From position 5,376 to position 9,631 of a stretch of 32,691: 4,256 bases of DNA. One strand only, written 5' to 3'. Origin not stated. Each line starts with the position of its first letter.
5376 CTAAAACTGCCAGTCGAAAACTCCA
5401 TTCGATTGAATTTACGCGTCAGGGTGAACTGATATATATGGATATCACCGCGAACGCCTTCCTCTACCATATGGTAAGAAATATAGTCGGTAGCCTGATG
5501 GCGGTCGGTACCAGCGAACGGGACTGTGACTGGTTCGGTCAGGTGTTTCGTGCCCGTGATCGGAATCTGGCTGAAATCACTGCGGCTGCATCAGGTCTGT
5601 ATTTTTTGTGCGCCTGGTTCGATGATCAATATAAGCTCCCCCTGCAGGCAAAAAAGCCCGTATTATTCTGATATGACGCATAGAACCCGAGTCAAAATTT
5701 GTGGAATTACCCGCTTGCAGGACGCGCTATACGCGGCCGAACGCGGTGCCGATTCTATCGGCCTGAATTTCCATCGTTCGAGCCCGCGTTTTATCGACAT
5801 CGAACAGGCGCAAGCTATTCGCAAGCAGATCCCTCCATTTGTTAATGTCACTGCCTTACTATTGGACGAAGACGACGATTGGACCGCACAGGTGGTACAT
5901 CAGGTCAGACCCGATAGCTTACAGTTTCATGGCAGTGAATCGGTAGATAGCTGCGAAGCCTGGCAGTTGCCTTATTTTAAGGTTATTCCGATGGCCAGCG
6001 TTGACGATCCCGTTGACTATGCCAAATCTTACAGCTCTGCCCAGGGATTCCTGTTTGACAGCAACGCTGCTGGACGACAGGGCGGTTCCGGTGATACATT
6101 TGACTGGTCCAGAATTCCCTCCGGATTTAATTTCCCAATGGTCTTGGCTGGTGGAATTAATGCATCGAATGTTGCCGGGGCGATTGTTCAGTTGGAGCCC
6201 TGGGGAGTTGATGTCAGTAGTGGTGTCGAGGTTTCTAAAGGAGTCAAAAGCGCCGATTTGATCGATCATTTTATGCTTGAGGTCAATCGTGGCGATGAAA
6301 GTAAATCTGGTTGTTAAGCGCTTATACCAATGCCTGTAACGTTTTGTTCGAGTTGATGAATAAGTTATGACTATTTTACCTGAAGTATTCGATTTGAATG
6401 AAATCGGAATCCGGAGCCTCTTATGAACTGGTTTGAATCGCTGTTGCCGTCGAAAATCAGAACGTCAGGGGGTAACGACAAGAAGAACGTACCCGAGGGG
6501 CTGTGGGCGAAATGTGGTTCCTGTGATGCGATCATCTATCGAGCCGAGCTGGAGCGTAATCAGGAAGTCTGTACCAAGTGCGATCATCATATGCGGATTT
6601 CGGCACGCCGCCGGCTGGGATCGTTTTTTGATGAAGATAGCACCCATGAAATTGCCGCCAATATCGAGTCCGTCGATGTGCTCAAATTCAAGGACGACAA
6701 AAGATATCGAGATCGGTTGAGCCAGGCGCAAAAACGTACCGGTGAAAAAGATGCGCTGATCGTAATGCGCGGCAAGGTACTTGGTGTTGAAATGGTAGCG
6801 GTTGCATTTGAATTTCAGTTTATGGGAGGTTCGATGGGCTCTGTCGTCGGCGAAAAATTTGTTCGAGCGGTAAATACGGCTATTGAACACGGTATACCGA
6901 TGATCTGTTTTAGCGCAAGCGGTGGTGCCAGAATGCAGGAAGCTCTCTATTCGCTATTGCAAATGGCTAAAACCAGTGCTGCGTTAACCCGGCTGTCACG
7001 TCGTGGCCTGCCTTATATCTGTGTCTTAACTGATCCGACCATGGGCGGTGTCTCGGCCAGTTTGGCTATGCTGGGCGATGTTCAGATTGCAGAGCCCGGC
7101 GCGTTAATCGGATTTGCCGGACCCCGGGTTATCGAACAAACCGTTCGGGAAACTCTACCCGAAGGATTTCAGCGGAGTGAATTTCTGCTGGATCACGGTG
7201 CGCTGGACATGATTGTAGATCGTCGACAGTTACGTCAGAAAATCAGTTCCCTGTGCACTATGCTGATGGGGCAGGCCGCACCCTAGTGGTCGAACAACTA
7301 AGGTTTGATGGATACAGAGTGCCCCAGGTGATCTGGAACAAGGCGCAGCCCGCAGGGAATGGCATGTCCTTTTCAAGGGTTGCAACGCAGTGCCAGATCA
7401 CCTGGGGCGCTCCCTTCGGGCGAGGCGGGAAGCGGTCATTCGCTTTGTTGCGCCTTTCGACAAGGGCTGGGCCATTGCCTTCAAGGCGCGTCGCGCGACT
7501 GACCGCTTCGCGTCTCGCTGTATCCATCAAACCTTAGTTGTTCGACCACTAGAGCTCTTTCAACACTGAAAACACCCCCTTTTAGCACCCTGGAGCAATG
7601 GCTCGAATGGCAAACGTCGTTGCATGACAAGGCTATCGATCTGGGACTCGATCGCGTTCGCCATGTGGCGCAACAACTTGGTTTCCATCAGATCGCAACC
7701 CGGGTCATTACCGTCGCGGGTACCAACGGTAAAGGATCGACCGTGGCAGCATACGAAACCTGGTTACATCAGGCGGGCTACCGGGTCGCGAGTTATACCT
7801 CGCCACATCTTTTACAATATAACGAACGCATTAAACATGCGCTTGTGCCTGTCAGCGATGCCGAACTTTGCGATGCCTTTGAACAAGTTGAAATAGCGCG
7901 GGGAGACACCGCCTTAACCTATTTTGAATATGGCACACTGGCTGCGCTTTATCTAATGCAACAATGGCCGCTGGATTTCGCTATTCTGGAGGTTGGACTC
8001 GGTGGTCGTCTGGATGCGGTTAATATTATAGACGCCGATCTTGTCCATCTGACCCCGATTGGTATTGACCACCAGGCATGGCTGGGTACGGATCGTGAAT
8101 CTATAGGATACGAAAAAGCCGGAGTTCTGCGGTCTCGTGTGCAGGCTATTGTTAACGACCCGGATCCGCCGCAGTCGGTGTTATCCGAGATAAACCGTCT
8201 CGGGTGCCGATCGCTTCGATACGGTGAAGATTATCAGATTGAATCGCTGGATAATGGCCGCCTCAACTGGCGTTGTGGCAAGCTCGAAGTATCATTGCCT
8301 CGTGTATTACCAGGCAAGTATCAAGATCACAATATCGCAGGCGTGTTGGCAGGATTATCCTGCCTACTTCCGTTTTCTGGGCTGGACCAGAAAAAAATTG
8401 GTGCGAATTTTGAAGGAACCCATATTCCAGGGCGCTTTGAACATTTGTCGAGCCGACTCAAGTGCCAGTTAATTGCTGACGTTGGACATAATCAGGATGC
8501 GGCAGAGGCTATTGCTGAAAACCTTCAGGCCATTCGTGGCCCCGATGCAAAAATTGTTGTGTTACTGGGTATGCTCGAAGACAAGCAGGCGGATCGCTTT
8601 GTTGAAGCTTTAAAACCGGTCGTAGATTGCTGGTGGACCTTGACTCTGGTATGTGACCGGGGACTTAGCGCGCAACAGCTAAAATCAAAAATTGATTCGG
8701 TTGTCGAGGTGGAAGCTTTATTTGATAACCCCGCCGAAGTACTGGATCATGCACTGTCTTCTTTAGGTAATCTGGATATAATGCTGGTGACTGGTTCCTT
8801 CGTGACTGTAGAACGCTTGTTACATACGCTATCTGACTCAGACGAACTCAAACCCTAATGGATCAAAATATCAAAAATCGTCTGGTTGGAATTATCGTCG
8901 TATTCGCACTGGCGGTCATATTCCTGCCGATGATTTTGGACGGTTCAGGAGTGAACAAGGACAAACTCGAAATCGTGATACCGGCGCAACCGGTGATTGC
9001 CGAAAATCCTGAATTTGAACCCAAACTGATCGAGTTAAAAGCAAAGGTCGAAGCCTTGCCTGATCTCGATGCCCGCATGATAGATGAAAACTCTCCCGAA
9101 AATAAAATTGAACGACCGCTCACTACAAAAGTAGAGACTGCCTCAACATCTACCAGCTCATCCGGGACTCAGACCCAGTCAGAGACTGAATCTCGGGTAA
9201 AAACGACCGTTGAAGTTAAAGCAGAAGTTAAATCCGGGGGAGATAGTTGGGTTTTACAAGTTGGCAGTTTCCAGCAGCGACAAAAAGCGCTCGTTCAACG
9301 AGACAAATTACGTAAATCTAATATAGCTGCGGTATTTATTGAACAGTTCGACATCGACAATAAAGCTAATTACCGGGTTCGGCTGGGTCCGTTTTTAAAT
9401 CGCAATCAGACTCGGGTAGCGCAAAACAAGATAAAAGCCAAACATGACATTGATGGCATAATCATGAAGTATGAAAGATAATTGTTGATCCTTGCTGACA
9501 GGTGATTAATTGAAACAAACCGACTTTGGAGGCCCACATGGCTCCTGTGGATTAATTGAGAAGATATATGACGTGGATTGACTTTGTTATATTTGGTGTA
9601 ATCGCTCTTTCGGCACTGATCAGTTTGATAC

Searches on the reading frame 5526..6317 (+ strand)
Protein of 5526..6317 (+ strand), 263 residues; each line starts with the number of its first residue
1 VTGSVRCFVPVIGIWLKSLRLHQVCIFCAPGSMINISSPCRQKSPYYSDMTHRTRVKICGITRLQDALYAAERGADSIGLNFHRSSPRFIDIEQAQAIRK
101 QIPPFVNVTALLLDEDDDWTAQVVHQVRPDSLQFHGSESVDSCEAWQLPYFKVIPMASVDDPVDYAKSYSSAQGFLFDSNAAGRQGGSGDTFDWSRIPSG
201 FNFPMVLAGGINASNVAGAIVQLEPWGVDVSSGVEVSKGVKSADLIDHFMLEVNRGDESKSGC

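Call 28: search_protein_families(library=ncbifam, proteins=[window:5526-6317:+])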
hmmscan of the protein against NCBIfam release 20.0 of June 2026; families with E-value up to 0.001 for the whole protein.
window:5526-6317:+ (263 aa): 13 families
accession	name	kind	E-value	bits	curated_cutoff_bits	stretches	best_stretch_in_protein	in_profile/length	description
NF002298.0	PRK01222.1-4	equivalog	6.2e-66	222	215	1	53-256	2-205/209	phosphoribosylanthranilate isomerase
NF002296.0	PRK01222.1-2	equivalog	3e-62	210.3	270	1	51-258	5-217/221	phosphoribosylanthranilate isomerase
NF002299.0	PRK01222.1-6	equivalog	5.2e-59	199.3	231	1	48-257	12-229/231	phosphoribosylanthranilate isomerase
NF002295.0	PRK01222.1-1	equivalog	9.1e-47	159.3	216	1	53-257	2-214/219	phosphoribosylanthranilate isomerase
NF006945.0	PRK09427.1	equivalog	1.6e-36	125.8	380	1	56-251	262-456/461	bifunctional indole-3-glycerol-phosphate synthase TrpC/phosphoribosylanthranilate isomerase TrpF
NF002300.0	PRK01222.1-7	equivalog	5.4e-32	111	212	1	54-254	2-192/195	phosphoribosylanthranilate isomerase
NF002302.0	PRK01222.2-2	equivalog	1.9e-25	90.3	172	1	56-257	3-190/193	phosphoribosylanthranilate isomerase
NF002297.0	PRK01222.1-3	equivalog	3.6e-25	88.6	259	1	55-252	2-198/204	phosphoribosylanthranilate isomerase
NF002301.0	PRK01222.2-1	equivalog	8.3e-24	84.3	232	1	54-248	3-204/217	phosphoribosylanthranilate isomerase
NF002303.0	PRK01222.2-3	equivalog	6.5e-22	78.1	224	1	55-247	2-194/208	phosphoribosylanthranilate isomerase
NF010563.0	PRK13958.1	equivalog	2.3e-20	73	234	1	56-238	3-189/210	phosphoribosylanthranilate isomerase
NF002304.0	PRK01222.2-4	equivalog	1.2e-18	67.3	181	1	56-255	3-205/208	phosphoribosylanthranilate isomerase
NF010376.0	PRK13803.1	equivalog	1.9e-17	63.3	819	1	52-255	3-207/600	bifunctional phosphoribosylanthranilate isomerase/tryptophan synthase subunit beta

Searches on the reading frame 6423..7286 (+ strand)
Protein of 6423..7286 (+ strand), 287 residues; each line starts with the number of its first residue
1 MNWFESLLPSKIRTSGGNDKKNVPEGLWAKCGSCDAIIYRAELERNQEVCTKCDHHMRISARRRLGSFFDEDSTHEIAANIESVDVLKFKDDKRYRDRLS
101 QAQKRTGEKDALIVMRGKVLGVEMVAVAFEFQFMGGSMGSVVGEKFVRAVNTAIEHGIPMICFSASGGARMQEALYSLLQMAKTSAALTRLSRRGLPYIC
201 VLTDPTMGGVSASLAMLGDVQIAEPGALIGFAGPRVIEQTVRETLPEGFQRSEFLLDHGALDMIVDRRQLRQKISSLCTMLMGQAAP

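Call 28: search_protein_families(library=ncbifam, proteins=[window:6423-7286:+])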
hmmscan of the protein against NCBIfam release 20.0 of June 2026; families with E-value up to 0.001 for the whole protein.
window:6423-7286:+ (287 aa): 4 families
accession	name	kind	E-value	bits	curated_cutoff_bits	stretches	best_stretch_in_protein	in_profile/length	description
TIGR00515.1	accD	equivalog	1.3e-127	425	317.45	1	1-285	1-283/285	acetyl-CoA carboxylase, carboxyltransferase subunit beta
TIGR03133.1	malonate_beta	equivalog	3e-20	72.7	278.15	1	58-240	5-182/274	biotin-independent malonate decarboxylase subunit beta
NF005530.0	PRK07189.1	equivalog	7.3e-19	68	228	1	53-240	10-192/303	biotin-independent malonate decarboxylase subunit beta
TIGR01117.1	mmdA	subfamily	8.8e-17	61.1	998.8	1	51-240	23-199/512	methylmalonyl-CoA decarboxylase subunit alpha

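Call 39: find_homologous_proteins(query=window:6423-7286:+, max_evalue=1e-80)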
Query window:6423-7286:+ (287 aa): 7963 proteins with E <= 1e-80 among 8000 candidates; the best 120 are listed.
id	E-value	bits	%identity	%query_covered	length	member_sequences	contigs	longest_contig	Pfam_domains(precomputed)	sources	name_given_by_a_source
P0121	5.0e-187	638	100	100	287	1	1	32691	PF01039.28,PF17848.8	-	-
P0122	6.0e-178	608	94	100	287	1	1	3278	PF01039.28,PF17848.8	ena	-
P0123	2.1e-175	600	94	100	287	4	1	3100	PF01039.28,PF17848.8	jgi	jgi:acetyl-CoA carboxylase carboxyl transferase subunit beta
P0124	2.9e-175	599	93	100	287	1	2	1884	PF01039.28,PF17848.8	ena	-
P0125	3.9e-175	599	93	100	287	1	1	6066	PF01039.28,PF17848.8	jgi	jgi:acetyl-CoA carboxylase carboxyl transferase subunit beta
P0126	3.9e-169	579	89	100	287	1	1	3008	PF01039.28,PF17848.8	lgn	-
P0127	4.9e-168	576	90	100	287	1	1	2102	PF01039.28,PF17848.8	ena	-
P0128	9.5e-168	575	88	100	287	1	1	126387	PF01039.28,PF17848.8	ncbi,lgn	-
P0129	1.3e-167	574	88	100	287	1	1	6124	PF01039.28,PF17848.8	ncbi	-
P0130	4.7e-167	572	88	100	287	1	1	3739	PF01039.28,PF17848.8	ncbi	-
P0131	8.0e-167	572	88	100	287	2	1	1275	PF01039.28,PF17848.8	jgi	jgi:acetyl-CoA carboxylase carboxyl transferase subunit beta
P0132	1.7e-166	571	88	100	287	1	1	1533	PF01039.28,PF17848.8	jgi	jgi:acetyl-CoA carboxylase carboxyl transferase subunit beta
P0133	2.3e-166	570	88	100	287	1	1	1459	PF01039.28,PF17848.8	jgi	jgi:acetyl-CoA carboxylase carboxyl transferase subunit beta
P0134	2.9e-166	570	88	100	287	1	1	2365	PF01039.28,PF17848.8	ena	-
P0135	6.2e-166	569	87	100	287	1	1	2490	PF01039.28,PF17848.8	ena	-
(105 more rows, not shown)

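Call 40: find_encoding_contigs(protein=P0125, flank=3000, max_places=2)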
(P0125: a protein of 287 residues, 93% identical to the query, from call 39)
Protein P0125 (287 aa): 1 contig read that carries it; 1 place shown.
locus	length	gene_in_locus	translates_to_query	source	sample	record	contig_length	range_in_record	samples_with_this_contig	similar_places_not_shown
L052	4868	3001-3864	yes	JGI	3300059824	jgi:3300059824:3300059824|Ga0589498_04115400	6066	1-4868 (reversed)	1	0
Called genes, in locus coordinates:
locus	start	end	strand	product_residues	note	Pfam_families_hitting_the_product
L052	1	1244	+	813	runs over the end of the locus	?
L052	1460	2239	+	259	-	PF01416:PseudoU_synth_1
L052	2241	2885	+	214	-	PF00697:PRAI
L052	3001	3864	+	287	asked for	PF17848:Zn_ribbon_ACC, PF01039:Carboxyl_trans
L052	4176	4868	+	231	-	?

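Call 41: find_encoding_contigs(protein=P0122, flank=3000, max_places=2)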
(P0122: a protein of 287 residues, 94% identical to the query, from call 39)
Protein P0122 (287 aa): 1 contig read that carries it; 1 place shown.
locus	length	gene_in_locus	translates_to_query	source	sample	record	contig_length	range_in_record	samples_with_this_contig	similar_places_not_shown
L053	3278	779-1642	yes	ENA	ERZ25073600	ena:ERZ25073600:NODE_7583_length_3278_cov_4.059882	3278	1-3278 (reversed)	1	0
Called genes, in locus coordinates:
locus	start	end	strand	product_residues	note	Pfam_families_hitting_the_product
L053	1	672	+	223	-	?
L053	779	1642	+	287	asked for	PF17848:Zn_ribbon_ACC, PF01039:Carboxyl_trans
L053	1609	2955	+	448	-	PF08245:Mur_ligase_M (faint), PF02875:Mur_ligase_C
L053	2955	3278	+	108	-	?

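Call 42: find_encoding_contigs(protein=P0128, flank=10000, max_places=2)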
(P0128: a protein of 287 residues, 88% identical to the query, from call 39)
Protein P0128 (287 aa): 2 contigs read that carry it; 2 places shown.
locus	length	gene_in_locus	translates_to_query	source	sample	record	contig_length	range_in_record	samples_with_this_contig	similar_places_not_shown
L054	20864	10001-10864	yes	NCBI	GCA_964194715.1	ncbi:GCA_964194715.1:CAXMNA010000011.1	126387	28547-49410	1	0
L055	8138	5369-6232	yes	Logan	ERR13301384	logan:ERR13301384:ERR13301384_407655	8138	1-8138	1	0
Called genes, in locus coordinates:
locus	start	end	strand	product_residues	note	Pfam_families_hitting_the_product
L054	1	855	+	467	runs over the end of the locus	PF00330:Aconitase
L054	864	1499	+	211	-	PF00694:Aconitase_C, PF27512:LeuD, PF27434:LeuD_C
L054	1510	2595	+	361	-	PF00180:Iso_dh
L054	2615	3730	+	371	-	PF01118:Semialdhyde_dh, PF02774:Semialdhyde_dhC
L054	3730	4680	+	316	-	PF02774:Semialdhyde_dhC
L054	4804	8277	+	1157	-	PF25800:FimV_N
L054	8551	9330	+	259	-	PF01416:PseudoU_synth_1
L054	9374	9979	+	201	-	PF00697:PRAI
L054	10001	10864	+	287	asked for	PF17848:Zn_ribbon_ACC, PF01039:Carboxyl_trans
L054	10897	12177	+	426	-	PF02875:Mur_ligase_C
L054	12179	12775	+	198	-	PF05036:SPOR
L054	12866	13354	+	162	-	PF02674:Colicin_V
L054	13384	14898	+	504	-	PF13522:GATase_6, PF13537:GATase_7, PF00156:Pribosyltran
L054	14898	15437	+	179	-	PF03734:YkuD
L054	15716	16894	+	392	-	PF01053:Cys_Met_Meta_PP, PF00155:Aminotran_1_2, PF06838:Met_gamma_lyase (weak), PF00266:Aminotran_5 (weak)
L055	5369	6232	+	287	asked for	PF17848:Zn_ribbon_ACC, PF01039:Carboxyl_trans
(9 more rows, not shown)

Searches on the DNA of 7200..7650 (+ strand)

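Call 8: search_rna_families(source=window, start=7200, end=7650, threshold=evalue, max_evalue=10)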
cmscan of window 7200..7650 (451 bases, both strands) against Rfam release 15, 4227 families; matches with E-value up to 10: 7.
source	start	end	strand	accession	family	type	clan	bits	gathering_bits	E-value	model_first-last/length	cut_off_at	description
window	7420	7518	+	RF03404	mir-1298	Gene; miRNA;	-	31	70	0.00021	1-104/104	no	mir-1298 microRNA precursor family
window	7316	7413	+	RF03506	mir-587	Gene; miRNA;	-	25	80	0.0044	1-74/74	no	mir-587 microRNA precursor family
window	7304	7420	+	RF03296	MIR8788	Gene; miRNA;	-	21.7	124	0.28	1-138/138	no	MIR8788 microRNA precursor family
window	7317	7413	+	RF03365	mir-1236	Gene; miRNA;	-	19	115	0.72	1-102/102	no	mir-1236 microRNA precursor family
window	7455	7474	-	RF02448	SpR20_sRNA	Gene; sRNA;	-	18.3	45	0.18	1-45/45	no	Streptococcus sRNA SpR20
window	7429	7509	+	RF03934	mir-m107-1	Gene; miRNA;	-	17.5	83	1.6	1-65/65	no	mir-m107-1 microRNA precursor family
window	7321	7408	-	RF04228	MIR6140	Gene; miRNA;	-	16.9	140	1.9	1-165/165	no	MIR6140 microRNA precursor family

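Call 11: search_dna_similar(query=window:7283-7552:+, collection=plasmids, mode=distant, max_evalue=0.01)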
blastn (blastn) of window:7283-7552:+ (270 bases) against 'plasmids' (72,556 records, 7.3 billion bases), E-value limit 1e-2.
No match.

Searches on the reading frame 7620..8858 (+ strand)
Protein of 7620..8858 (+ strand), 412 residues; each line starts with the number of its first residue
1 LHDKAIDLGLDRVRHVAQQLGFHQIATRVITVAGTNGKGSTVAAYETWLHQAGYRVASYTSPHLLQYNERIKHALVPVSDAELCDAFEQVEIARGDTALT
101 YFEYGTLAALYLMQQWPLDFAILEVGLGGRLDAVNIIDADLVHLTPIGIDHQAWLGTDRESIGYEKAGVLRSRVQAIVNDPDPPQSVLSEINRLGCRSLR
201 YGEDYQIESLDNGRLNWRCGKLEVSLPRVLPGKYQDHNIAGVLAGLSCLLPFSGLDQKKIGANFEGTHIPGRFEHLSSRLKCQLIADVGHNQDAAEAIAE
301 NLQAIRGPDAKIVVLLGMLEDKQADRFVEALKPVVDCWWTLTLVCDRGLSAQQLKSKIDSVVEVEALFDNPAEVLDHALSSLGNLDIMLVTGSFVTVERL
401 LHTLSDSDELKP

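Call 28: search_protein_families(library=ncbifam, proteins=[window:7620-8858:+])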
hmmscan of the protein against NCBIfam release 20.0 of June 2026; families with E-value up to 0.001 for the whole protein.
window:7620-8858:+ (412 aa): 13 families
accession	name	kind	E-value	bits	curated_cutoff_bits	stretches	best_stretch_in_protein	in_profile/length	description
NF008101.0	PRK10846.1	equivalog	2.1e-98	329.9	360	1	1-405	23-415/422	bifunctional tetrahydrofolate synthase/dihydrofolate synthase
TIGR01499.1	folC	subfamily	2.8e-88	297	162.65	1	10-402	1-398/400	bifunctional protein FolC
NF047860.1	Tet-DihydfolSynFolCMyb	equivalog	8.7e-45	153.5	700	1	5-363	41-412/468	bifunctional tetrahydrofolate synthase/dihydrofolate synthase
TIGR01085.1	murE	subfamily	2.6e-10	39.8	257.3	1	230-317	282-365/472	UDP-N-acetylmuramyl-tripeptide synthetase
NF010628.0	PRK14022.1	equivalog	3.4e-10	39.3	536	1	147-326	209-383/483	UDP-N-acetylmuramoyl-L-alanyl-D-glutamate--L-lysine ligase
NF001126.0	PRK00139.1-4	equivalog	8.9e-10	37.7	373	1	230-317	293-375/486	UDP-N-acetylmuramoyl-L-alanyl-D-glutamate--2,6-diaminopimelate ligase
NF001124.0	PRK00139.1-2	equivalog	9.9e-10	37.7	476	1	215-322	287-389/500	UDP-N-acetylmuramoyl-L-alanyl-D-glutamate--2,6-diaminopimelate ligase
NF008896.0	PRK11929.1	equivalog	5.3e-07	27.8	1023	0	216-317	292-392/965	bifunctional UDP-N-acetylmuramoyl-L-alanyl-D-glutamate--2,6-diaminopimelate ligase MurE/UDP-N-acetylmuramoyl-tripeptide--D-alanyl-D-alanine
NF053645.1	pMurC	equivalog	1.4e-06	27.3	560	0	237-306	319-389/492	pseudomurein biosynthesis peptide ligase pMurC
TIGR02068.2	cya_phycin_syn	equivalog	3.1e-06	25.5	850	0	236-330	682-777/862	cyanophycin synthetase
NF001130.0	PRK00139.2-4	equivalog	1.1e-05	24.4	715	1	230-391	321-483/516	UDP-N-acetylmuramoyl-L-alanyl-D-glutamate--2,6-diaminopimelate ligase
NF010623.0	PRK14016.1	subfamily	0.00019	19.7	877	0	265-331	717-780/871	cyanophycin synthetase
NF001123.0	PRK00139.1-1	equivalog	0.00034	19.4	586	0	236-306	304-371/493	UDP-N-acetylmuramoyl-L-alanyl-D-glutamate--2,6-diaminopimelate ligase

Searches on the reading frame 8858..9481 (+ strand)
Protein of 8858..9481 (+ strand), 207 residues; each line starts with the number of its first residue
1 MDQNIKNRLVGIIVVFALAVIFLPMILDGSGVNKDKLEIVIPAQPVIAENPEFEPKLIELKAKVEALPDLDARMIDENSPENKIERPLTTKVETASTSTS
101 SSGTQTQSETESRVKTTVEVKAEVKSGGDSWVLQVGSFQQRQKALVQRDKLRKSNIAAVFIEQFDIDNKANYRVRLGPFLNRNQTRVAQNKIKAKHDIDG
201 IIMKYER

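Call 28: search_protein_families(library=ncbifam, proteins=[window:8858-9481:+])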
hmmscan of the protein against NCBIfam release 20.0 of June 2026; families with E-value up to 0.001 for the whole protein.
window:8858-9481:+ (207 aa): 4 families
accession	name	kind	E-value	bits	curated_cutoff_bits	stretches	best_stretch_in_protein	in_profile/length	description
TIGR02223.1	ftsN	equivalog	5e-10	39.4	107.65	1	69-202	171-296/299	cell division protein FtsN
NF008641.0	PRK11633.1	equivalog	9.9e-09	35.9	150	1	3-44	3-44/228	cell division protein DedD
NF007953.1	PRK10672.1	equivalog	1.6e-08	34.5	201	1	85-203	244-359/362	endolytic peptidoglycan transglycosylase RlpA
NF047735.1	MPL36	exception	2e-05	24.4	430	1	108-202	213-302/305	RlpA family plasminogen-binding lipoprotein MPL36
